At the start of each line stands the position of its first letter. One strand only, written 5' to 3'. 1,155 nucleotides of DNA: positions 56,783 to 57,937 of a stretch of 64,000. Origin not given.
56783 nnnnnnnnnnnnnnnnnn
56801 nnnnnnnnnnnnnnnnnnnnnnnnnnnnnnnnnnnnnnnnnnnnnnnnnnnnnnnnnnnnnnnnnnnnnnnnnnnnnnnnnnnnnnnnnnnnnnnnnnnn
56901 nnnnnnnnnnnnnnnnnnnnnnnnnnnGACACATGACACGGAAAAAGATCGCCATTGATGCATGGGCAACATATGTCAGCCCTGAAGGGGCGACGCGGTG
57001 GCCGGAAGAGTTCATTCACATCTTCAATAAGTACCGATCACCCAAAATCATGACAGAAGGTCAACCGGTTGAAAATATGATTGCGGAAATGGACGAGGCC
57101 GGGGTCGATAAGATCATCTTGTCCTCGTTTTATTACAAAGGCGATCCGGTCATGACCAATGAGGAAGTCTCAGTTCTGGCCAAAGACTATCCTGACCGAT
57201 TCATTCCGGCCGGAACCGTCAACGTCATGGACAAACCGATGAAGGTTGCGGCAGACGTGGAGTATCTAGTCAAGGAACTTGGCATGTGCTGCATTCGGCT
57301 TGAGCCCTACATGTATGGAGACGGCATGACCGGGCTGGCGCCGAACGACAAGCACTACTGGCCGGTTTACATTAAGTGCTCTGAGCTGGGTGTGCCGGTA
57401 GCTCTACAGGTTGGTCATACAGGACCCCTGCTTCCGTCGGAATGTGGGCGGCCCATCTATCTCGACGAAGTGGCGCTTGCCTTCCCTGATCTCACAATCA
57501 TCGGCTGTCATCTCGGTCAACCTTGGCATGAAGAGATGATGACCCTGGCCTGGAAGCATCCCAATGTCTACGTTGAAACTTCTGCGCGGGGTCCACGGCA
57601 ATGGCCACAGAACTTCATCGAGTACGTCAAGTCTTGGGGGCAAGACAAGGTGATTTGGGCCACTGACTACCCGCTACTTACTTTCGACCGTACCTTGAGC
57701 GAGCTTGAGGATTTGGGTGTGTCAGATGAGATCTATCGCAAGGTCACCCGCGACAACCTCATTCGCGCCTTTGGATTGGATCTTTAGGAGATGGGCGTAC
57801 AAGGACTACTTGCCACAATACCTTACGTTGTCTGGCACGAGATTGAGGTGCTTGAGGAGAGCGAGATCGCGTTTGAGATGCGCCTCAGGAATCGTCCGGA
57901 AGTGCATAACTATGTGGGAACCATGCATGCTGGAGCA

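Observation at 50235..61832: Fourteen-gene, translationally coupled CoA-thioester operon that I cannot map to a textbook pathway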

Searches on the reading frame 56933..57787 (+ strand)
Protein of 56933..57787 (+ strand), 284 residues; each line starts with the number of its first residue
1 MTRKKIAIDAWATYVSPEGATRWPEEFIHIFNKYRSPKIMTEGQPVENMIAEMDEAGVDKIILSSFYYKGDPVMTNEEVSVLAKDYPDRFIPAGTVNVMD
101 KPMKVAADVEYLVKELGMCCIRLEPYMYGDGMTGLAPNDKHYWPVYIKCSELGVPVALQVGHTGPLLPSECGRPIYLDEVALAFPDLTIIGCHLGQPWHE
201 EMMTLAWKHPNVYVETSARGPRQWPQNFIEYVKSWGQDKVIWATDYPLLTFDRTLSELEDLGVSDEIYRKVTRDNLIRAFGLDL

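Call 4: search_protein_families(library=pfam, proteins=[window:56933-57787:+])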
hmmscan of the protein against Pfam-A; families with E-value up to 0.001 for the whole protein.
window:56933-57787:+ (284 aa): 1 family
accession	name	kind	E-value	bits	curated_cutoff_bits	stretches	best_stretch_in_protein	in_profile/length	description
PF04909.20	Amidohydro_2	-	9.2e-36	124.5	26.4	1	75-282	65-289/289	Amidohydrolase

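Call 10: search_protein_families(library=ncbifam, proteins=[window:56933-57787:+], max_evalue=0.00001)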
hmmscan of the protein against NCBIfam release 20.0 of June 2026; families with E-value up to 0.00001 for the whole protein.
window:56933-57787:+ (284 aa): 0 families

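Call 16: search_solved_structures(query=window:56933-57787:+, max_evalue=0.001)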
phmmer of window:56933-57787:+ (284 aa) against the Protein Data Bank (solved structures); distinct sequences matched with E-value up to 0.001: 5.
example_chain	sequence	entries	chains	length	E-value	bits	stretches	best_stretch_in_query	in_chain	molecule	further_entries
3irs_A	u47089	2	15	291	4.1e-24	88.7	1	40-273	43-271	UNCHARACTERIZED PROTEIN BB4693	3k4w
3nur_A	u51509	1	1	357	0.00016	24.4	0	229-282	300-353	Amidohydrolase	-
3s4t_A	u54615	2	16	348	0.0002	24.1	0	209-280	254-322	Amidohydrolase 2 | Gamma-resorcylate decarboxylase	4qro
2gwg_A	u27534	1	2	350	0.00053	22.7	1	75-161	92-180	4-oxalomesaconate hydratase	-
4inf_A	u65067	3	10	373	0.00093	21.9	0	47-129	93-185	METAL-DEPENDENT HYDROLASE | 5-Carboxyvanillate Decarboxylase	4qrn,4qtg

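Call 26: find_related_loci(query=A1, collection=genome_contigs, flank=10000)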
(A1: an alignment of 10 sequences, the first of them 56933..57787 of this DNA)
Query A1 (284 aa) in genome_contigs; peptide patterns used: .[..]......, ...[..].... (x = any residue, [..] = any of these).
239 stretches matched a pattern; 172 encode a relative of the query (tblastn E <= 1e-3); the best 80 are kept; 80 distinct loci.
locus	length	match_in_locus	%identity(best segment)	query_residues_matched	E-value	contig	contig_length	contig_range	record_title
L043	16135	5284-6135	94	1-284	0e+0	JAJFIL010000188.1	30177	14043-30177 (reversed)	MAG: Alphaproteobacteria bacterium isolate OFTM99 OFTM99_187, whole genome shotgun sequence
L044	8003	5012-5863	93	1-284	0e+0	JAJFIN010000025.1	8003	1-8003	MAG: Alphaproteobacteria bacterium isolate OFTM322 OFTM322_24, whole genome shotgun sequence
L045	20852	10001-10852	85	1-284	2e-172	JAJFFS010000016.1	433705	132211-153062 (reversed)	MAG: Robiginitomaculum sp. isolate OFTM333 OFTM333_15, whole genome shotgun sequence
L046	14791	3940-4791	85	1-284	9e-172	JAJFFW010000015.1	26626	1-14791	MAG: Parvularculaceae bacterium isolate OFTM380 OFTM380_14, whole genome shotgun sequence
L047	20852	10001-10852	84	1-284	5e-171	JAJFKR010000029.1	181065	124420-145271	MAG: Woeseiaceae bacterium isolate OFTM24 OFTM24_28, whole genome shotgun sequence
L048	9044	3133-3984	84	1-284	1e-170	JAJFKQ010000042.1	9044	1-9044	MAG: Woeseiaceae bacterium isolate OFTM126 OFTM126_41, whole genome shotgun sequence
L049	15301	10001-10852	84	1-284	8e-170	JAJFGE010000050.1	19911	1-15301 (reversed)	MAG: Marinicaulis sp. isolate OFTM318 OFTM318_49, whole genome shotgun sequence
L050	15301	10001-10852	84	1-284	6e-169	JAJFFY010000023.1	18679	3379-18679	MAG: Marinicaulis sp. isolate OFTM16 OFTM16_22, whole genome shotgun sequence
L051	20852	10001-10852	80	1-284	2e-161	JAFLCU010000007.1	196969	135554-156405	MAG: Caulobacterales bacterium isolate UWPOB_CAULO3 gnl_X_PLDDGKKH_7, whole genome shotgun sequence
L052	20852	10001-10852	80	1-284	3e-160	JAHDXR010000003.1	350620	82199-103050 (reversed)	MAG: Hyphomonadaceae bacterium isolate PRO2 NODE_61_length_350620_cov_305.321832, whole genome shotgun sequence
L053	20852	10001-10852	78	1-284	1e-159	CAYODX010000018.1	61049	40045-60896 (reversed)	MAG TPA_asm: uncultured Terricaulis sp. isolate binchicken_co130_107 genome assembly, contig: NODE_785_length_61049_cov_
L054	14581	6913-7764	79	1-284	5e-159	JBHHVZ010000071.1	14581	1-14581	MAG: Parvularculaceae bacterium isolate S.3.sp3_bin.21 NODE_454_length_14581_cov_8.695305, whole genome shotgun sequence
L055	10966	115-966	77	1-284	8e-159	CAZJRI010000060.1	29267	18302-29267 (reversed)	MAG TPA_asm: uncultured Pseudomonadales bacterium isolate SRP200020_co5_13 genome assembly, contig: NODE_2400_length_292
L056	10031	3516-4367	76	1-284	2e-158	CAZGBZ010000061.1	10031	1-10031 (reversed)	MAG TPA_asm: uncultured bacterium isolate SRP077602_co11_443 genome assembly, contig: NODE_7979_length_10031_cov_4.67471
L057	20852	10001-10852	75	1-284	7e-158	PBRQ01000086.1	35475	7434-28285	MAG: Gammaproteobacteria bacterium isolate NP948 MHASMcontig_388701, whole genome shotgun sequence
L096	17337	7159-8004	63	1-282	3e-123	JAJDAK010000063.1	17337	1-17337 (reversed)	MAG: Deltaproteobacteria bacterium isolate OFTM388 OFTM388_62, whole genome shotgun sequence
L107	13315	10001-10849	61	1-283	8e-121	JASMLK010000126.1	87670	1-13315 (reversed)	MAG: Myxococcota bacterium isolate Arabian9_MAG_39 c_000001363206, whole genome shotgun sequence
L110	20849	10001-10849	60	1-283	9e-120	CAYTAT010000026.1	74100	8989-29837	MAG TPA_asm: uncultured Spirochaetaceae bacterium isolate SRP308112_co1_388 genome assembly, contig: NODE_257_length_741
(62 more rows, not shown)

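Call 31: search_protein_families(library=pfam, proteins=[L052:6774-7916:-, L052:6346-6777:-, L052:5511-6353:-, L052:3961-5514:-, L052:3243-3926:-, L052:2063-3229:-, L052:42-1604:+, L052:12087-12515:+, L052:15550-17310:+, L052:17557-19398:-])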
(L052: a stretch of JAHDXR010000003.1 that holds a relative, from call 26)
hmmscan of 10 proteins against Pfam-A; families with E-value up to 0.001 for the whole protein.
L052:6774-7916:- (380 aa): 2 families
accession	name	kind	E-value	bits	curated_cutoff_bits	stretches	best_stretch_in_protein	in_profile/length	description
PF22691.2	Thiolase_C_1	-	1.6e-45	154.8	28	1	251-379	13-143/144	Thiolase C-terminal domain-like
PF00108.29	Thiolase_N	-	4.6e-06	26.6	26.4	0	9-115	2-110/260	Thiolase, N-terminal domain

L052:6346-6777:- (143 aa): 2 families
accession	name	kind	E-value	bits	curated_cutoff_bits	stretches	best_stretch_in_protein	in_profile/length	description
PF01796.24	OB_ChsH2_C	-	2.4e-18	66.3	27.1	1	60-121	2-64/65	ChsH2, C-terminal OB-fold domain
PF12172.15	zf-ChsH2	-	1.7e-08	34.6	23.2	1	22-57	1-36/37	ChsH2, rubredoxin-like zinc ribbon domain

L052:5511-6353:- (280 aa): 1 family
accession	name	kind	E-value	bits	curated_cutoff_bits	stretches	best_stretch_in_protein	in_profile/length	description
PF00285.26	Citrate_synt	-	3.3e-20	72.9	27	2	64-250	162-350/357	Citrate synthase, C-terminal domain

L052:3961-5514:- (517 aa): 2 families
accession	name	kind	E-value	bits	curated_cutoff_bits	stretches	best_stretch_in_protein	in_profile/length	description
PF00501.34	AMP-binding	-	2.1e-81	274.1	29.9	1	11-370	3-384/384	AMP-binding enzyme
PF13193.12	AMP-binding_C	-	1.6e-22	80.6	24.5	1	420-495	1-76/76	AMP-binding enzyme C-terminal domain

L052:3243-3926:- (227 aa): 1 family
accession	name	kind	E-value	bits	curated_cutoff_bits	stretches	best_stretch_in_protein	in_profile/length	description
PF04116.19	FA_hydroxylase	-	6.4e-12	46.5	31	1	59-214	3-132/132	Fatty acid hydroxylase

L052:2063-3229:- (388 aa): 1 family
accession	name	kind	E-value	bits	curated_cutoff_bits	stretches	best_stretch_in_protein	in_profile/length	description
PF03435.24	Sacchrp_dh_NADP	-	1.2e-16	61.6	25.1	1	9-136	2-129/129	Saccharopine dehydrogenase NADP binding domain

L052:42-1604:+ (520 aa): 1 family
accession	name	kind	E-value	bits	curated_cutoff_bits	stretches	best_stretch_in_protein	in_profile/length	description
PF00593.30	TonB_dep_Rec_b-barrel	-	1.8e-34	120.8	27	1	9-483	60-436/436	TonB dependent receptor-like, beta-barrel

L052:12087-12515:+ (142 aa): 3 families
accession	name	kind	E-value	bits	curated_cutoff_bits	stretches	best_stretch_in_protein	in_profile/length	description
PF03061.28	4HBT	-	2.8e-13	50.4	20.6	1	48-124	1-78/79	Thioesterase superfamily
PF13622.12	4HBT_3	-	4.2e-09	37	24.3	1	49-131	9-82/83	Acyl-CoA thioesterase N-terminal domain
PF14539.12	DUF4442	-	0.00039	21.1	25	1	16-94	13-91/132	Domain of unknown function (DUF4442)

L052:15550-17310:+ (586 aa): 2 families
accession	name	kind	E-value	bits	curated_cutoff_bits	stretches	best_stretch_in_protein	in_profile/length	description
PF00501.34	AMP-binding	-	6.1e-81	272.6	29.9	1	82-442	4-384/384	AMP-binding enzyme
PF13193.12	AMP-binding_C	-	1.3e-25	90.5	24.5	1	492-567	1-76/76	AMP-binding enzyme C-terminal domain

L052:17557-19398:- (613 aa): 2 families
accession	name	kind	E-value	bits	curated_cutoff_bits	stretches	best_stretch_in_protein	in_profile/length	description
PF00425.24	Chorismate_bind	-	6.5e-84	281.9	27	1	135-388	2-257/257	chorismate binding enzyme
PF01063.24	Aminotran_4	-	2e-32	113.3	28.5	1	401-594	2-220/223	Amino-transferase class IV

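Call 33: search_dna_similar(query=window:56933-57787:+, collection=plasmids, mode=protein, max_rows=15)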
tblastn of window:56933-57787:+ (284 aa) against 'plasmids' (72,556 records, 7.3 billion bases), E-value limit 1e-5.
Records with a match: 268; places in all: 283; records where one place covers at least 80% of the query: 129.
Best place of each record, by identity: <60% 268.
By first word of the organism name: Sinorhizobium 62; Pseudosulfitobacter 43; Sphingobium 12; Ensifer 11; Bacillus 9; Rhizobium 8; Streptomyces 8; Haloferax 8; Rhodococcus 7; Paracoccus 7; and 58 more.
By predicted mobility (MOB-suite, as given by PLSDB): non-mobilizable 176; mobilizable 74; conjugative 18.
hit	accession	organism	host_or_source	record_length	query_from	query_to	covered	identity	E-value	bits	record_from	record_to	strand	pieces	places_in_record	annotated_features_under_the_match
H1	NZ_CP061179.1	Roseomonas haemaphysalidis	tick,pure culture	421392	1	282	99%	37.4%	8e-49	180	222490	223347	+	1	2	amidohydrolase family protein | isochorismatase family cysteine hydrolase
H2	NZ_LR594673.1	Variovorax sp. PBL-E5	linuron-contaminated soil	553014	1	283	100%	37.2%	2e-49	182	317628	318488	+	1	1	amidohydrolase family protein | alpha/beta fold hydrolase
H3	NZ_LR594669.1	Variovorax sp. SRS16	linuron-contaminated soil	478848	1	283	100%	37.2%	3e-49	181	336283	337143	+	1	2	amidohydrolase family protein | alpha/beta fold hydrolase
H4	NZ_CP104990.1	Rhizobium sp. CC-CFT758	cell culture,agricultural soil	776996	7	283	98%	36.4%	1e-49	183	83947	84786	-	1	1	amidohydrolase family protein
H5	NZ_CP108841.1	Streptomyces chartreusis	-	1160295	8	282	97%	36.2%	2e-51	187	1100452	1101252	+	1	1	none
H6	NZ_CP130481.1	Rhodococcus aetherivorans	Bacteria, whole organism,Rough variant ...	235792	7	282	97%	35.6%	7e-51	186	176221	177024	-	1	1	amidohydrolase family protein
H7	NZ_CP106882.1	Comamonas endophytica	Indosasa shibataeoides,cell culture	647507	42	282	85%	39.5%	6e-47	175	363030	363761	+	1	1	amidohydrolase family protein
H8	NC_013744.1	Haloterrigena turkmenica DSM 5511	-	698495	8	282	97%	34.4%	3e-49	181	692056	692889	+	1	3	amidohydrolase family protein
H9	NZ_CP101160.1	Natronosalvus amylolyticus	cell culture,sediment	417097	8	282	97%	34.4%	3e-47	176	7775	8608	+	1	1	amidohydrolase family protein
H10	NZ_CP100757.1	Natrinema gelatinilyticum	marine sediment,sediment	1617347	6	282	98%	33.3%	5e-48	177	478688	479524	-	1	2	record has no annotation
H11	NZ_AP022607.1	Mycobacterium branderi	-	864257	8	282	97%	33.6%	3e-40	155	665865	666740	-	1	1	amidohydrolase family protein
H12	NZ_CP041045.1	Paracoccus sp. AK26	pure culture,Hexachlorocyclohexane ...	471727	25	280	90%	35.5%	1e-41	160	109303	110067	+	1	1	amidohydrolase family protein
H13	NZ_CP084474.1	Natrinema sp. DC36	cell culture,sediment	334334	43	282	85%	34.1%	1e-34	139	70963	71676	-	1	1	amidohydrolase family protein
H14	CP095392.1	Natribaculum breve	cell culture,saline soil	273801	46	282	83%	33.3%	1e-33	136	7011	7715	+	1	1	record has no annotation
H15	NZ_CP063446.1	Novosphingobium sp. ES2-1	mixed culture,activated sludge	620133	50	282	82%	33.6%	7e-34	137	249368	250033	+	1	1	amidohydrolase family protein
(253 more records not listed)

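Call 34: find_homologous_proteins(query=window:56933-57787:+, max_evalue=1e-40)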
Query window:56933-57787:+ (284 aa): 1855 proteins with E <= 1e-40 among 2492 candidates; the best 120 are listed.
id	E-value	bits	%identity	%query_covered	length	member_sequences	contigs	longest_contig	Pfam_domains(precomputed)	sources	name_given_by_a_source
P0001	1.8e-184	630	91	100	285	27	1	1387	PF04909.21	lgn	-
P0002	3.7e-178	609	89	100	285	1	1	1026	PF04909.21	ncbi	-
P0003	4.0e-172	590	85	100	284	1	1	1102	PF04909.21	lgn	-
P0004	5.8e-172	589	85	100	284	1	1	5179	PF04909.21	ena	-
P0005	1.7e-171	587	85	100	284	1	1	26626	PF04909.21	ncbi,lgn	-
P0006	4.7e-170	583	84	100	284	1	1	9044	PF04909.21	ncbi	-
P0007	6.5e-170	582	84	100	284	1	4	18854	PF04909.21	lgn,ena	-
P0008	7.7e-170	582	83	100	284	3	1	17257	PF04909.21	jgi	-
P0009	8.8e-170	582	83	100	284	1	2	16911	PF04909.21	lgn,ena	-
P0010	2.4e-169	580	83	100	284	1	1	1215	PF04909.21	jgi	jgi:hypothetical protein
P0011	4.1e-169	580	84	100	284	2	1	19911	PF04909.21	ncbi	-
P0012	6.0e-169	579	83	100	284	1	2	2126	PF04909.21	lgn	-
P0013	7.2e-169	579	83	100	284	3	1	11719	PF04909.21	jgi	jgi:predicted TIM-barrel fold metal-dependent hydrolase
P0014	1.4e-168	578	83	100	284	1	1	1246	PF04909.21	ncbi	-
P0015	3.3e-168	577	82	100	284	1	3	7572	PF04909.21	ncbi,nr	ncbi:MAG: amidohydrolase [Gammaproteobacteria bacterium]|nr:amidohydrolase [Gammaproteobacteria bact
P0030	1.5e-152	525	76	99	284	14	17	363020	PF04909.21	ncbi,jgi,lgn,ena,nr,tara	ncbi:MAG: amidohydrolase family protein [Pseudomonadales bacterium]|jgi:hypothetical protein|nr:amid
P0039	5.2e-148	510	73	99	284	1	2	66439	PF04909.21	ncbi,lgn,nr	ncbi:MAG: amidohydrolase family protein [Candidatus Nanopelagicales bacterium]|nr:amidohydrolase fam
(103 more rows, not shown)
